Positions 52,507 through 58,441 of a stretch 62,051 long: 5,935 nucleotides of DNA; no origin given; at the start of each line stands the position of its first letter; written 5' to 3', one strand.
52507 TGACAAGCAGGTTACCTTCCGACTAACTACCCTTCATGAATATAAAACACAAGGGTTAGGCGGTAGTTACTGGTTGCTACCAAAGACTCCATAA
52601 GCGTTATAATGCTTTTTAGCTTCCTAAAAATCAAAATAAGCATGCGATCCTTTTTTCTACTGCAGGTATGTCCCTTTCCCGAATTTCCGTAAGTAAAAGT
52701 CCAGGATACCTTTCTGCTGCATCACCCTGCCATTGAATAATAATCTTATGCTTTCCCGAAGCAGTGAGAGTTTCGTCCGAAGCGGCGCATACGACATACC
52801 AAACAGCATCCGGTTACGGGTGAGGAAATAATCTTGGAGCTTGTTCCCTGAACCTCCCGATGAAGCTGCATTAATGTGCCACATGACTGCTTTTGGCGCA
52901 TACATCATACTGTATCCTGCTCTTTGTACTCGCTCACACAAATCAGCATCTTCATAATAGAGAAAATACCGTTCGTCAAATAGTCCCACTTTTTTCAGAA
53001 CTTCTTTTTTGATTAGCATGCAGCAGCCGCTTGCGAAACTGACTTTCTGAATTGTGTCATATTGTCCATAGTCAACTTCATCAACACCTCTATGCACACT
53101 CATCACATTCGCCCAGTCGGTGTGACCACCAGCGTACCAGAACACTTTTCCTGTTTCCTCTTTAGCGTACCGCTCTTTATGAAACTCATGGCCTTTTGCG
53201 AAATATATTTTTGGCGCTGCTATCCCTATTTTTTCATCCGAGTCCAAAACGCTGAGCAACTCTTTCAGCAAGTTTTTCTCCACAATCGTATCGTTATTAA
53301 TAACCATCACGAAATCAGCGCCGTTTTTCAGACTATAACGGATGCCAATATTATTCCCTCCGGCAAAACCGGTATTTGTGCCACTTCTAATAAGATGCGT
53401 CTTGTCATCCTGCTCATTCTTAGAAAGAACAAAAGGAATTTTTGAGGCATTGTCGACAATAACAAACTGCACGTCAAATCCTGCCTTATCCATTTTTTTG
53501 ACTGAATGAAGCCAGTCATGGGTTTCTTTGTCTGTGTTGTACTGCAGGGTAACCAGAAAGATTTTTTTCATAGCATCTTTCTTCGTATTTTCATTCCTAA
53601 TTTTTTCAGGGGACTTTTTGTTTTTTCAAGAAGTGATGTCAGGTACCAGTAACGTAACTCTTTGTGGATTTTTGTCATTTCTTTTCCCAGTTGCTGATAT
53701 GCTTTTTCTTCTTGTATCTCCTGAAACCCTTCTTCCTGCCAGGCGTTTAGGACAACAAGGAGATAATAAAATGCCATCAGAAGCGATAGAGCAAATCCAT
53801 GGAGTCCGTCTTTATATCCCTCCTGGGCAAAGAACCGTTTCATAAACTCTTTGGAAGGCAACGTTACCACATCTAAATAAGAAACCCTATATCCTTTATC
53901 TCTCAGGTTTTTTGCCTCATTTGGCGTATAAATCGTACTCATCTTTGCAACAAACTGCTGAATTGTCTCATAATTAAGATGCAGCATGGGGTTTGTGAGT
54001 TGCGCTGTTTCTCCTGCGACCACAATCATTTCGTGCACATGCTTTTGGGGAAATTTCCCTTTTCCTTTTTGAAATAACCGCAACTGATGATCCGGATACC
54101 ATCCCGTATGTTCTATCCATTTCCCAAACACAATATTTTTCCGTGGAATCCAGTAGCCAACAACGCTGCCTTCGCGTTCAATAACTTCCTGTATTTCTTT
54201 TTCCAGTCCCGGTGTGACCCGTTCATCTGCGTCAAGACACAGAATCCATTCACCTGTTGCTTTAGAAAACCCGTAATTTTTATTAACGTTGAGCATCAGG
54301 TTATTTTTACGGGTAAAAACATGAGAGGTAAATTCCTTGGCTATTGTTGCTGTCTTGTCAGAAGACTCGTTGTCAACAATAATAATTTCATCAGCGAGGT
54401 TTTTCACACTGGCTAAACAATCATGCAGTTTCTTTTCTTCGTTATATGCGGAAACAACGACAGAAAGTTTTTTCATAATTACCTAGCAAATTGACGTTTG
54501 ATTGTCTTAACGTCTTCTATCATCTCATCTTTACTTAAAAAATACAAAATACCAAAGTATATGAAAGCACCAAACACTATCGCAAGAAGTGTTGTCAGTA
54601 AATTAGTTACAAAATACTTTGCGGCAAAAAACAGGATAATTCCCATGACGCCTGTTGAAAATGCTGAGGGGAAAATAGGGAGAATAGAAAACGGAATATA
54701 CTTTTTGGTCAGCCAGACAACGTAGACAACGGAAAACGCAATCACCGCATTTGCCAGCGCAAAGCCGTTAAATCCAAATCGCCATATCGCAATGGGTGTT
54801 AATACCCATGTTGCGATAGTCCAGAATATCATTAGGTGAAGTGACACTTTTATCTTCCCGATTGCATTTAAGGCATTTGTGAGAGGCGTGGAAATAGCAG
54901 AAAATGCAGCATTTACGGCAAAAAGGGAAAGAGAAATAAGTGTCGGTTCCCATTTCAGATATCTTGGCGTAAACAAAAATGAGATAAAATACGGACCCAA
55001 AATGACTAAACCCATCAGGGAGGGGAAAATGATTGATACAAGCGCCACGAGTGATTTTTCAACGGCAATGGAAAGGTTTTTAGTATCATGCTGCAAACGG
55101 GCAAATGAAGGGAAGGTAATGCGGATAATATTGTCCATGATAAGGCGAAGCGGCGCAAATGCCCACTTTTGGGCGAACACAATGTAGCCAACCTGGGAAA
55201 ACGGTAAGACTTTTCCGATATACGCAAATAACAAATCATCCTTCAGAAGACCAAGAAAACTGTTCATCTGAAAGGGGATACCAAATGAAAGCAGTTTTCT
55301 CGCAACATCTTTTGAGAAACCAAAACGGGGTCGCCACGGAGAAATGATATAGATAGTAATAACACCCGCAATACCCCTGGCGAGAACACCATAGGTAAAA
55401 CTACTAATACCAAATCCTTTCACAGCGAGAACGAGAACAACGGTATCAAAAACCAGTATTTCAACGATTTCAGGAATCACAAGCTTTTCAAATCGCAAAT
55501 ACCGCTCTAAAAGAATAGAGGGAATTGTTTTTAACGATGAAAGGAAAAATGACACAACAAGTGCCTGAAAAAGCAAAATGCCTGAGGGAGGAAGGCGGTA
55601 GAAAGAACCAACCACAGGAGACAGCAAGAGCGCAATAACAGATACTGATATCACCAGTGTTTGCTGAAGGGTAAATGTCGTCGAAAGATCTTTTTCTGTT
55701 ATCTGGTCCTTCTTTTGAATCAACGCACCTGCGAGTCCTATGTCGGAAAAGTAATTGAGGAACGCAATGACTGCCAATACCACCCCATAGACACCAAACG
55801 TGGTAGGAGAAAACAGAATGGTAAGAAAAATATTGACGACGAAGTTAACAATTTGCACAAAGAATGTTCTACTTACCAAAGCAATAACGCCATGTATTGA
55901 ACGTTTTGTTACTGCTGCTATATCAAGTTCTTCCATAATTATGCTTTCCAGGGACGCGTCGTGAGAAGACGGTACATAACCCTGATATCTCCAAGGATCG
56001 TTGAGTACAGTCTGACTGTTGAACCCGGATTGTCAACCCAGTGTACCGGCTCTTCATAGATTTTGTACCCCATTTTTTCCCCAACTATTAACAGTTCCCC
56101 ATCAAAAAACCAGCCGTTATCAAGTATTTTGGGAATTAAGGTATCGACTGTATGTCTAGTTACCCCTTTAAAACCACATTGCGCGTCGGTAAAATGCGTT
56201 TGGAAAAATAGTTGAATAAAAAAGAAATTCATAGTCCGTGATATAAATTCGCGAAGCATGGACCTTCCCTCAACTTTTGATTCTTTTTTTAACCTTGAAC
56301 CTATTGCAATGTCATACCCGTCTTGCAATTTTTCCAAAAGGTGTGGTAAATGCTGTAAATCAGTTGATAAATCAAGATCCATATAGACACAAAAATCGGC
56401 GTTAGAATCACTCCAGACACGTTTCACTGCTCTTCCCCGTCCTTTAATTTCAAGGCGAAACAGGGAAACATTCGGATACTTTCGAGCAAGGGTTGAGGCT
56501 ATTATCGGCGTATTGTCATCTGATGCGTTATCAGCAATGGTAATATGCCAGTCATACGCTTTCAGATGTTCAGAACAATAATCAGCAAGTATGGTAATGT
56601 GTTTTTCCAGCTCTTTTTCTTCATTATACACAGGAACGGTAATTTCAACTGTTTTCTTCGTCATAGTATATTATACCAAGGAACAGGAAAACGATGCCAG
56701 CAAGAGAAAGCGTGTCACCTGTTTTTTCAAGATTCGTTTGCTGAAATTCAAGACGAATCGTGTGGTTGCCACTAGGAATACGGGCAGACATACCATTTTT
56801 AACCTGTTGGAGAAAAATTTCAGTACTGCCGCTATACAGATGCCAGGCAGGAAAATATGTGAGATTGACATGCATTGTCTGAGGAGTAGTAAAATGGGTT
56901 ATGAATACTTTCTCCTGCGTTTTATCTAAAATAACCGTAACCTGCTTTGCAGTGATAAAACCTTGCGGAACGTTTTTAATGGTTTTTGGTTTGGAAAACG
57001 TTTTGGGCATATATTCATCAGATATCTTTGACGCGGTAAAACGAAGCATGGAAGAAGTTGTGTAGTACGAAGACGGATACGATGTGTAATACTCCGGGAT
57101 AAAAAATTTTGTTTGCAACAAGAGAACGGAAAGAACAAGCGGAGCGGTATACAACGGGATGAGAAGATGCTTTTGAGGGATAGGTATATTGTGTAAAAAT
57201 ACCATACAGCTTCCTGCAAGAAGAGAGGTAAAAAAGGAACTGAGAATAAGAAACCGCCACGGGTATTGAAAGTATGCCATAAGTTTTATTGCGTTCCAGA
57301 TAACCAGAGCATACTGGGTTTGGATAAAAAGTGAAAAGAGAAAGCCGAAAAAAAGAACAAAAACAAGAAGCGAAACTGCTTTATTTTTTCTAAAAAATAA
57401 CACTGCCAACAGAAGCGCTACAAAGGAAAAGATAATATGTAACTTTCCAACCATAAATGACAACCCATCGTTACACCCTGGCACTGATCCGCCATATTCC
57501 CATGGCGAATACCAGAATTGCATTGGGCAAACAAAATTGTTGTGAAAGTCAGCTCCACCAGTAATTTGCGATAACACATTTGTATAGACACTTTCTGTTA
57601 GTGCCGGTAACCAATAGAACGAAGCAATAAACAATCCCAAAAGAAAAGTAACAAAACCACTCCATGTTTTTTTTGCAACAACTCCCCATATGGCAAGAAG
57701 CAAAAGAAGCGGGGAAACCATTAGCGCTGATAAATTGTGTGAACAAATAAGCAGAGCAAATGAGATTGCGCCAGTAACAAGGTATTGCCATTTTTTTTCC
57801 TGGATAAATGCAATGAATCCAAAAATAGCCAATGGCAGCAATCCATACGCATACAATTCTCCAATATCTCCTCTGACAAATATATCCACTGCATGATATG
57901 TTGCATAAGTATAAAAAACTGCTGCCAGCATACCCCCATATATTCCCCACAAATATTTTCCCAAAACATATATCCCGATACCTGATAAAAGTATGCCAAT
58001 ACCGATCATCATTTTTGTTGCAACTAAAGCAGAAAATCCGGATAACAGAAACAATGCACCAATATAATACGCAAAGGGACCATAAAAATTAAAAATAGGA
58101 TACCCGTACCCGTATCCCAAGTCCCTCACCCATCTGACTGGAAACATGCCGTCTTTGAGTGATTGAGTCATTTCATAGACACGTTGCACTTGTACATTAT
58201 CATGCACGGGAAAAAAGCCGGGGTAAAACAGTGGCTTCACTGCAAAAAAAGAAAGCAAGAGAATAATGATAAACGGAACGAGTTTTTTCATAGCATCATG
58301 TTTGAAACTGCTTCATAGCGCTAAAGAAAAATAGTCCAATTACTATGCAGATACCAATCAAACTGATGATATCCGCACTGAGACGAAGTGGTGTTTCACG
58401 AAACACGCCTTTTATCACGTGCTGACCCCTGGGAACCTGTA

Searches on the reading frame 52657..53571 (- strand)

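Call 44: search_protein_families(library=pfam, proteins=[window:52657-53571:-], max_evalue=0.001)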
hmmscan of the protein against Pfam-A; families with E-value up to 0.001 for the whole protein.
window:52657-53571:- (304 aa): 5 families
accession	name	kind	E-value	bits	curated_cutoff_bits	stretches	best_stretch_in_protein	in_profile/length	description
PF13641.12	Glyco_tranf_2_3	-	7.5e-14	52.7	27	1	59-239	61-218/230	Glycosyltransferase like family 2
PF00535.33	Glycos_transf_2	-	1.1e-12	48.6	23.3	1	11-195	7-167/168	Glycosyl transferase family 2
PF13632.12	Glyco_trans_2_3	-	6.6e-09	36.3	27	1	88-260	2-144/198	Glycosyl transferase family group 2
PF13506.12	Glyco_transf_21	-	1.4e-05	25.1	21.7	1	173-233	95-155/174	Glycosyl transferase family 21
PF13712.12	Glyco_tranf_2_5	-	0.00036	20.7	27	0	91-234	60-189/210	Glycosyltransferase like family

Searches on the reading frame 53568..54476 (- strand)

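Call 64: search_protein_families(library=pfam, proteins=[window:53568-54476:-], max_evalue=0.001)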
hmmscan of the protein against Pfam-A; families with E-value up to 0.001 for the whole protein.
window:53568-54476:- (302 aa): 4 families
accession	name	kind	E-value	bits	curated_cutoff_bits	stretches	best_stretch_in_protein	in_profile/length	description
PF00535.33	Glycos_transf_2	-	8.4e-30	104.3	23.3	1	5-140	1-142/168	Glycosyl transferase family 2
PF13704.12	Glyco_tranf_2_4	-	1.4e-05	25.9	27.5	1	12-85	2-82/98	Glycosyl transferase family 2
PF10111.15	Glyco_tranf_2_2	-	1.8e-05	24.8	27.3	1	5-89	1-96/276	Glycosyltransferase like family 2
PF13641.12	Glyco_tranf_2_3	-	0.00014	22.4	27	1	4-90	3-102/230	Glycosyltransferase like family 2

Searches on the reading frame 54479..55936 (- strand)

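Call 64: search_protein_families(library=pfam, proteins=[window:54479-55936:-], max_evalue=0.001)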
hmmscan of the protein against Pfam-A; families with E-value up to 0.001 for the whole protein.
window:54479-55936:- (485 aa): 2 families
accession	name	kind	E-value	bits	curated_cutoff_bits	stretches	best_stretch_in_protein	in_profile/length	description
PF13440.11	Polysacc_synt_3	-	1.1e-52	179.6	23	1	41-328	5-290/293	Polysaccharide biosynthesis protein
PF01943.22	Polysacc_synt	-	9.6e-20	71.6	28.2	1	15-282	3-274/274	Polysaccharide biosynthesis protein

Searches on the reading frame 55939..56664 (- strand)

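Call 64: search_protein_families(library=pfam, proteins=[window:55939-56664:-], max_evalue=0.001)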
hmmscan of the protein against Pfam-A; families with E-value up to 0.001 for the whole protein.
window:55939-56664:- (241 aa): 1 family
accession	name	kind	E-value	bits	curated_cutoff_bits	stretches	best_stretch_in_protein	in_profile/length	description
PF00535.33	Glycos_transf_2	-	1.5e-22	80.8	23.3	1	8-170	2-161/168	Glycosyl transferase family 2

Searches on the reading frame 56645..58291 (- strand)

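Call 64: search_protein_families(library=pfam, proteins=[window:56645-58291:-], max_evalue=0.001)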
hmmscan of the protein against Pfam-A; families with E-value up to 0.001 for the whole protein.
window:56645-58291:- (548 aa): 1 family
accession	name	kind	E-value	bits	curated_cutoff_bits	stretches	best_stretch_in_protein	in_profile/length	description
PF10131.15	PTPS_related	-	2.4e-07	30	26.4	1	67-354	1-271/621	6-pyruvoyl-tetrahydropterin synthase related domain; membrane protein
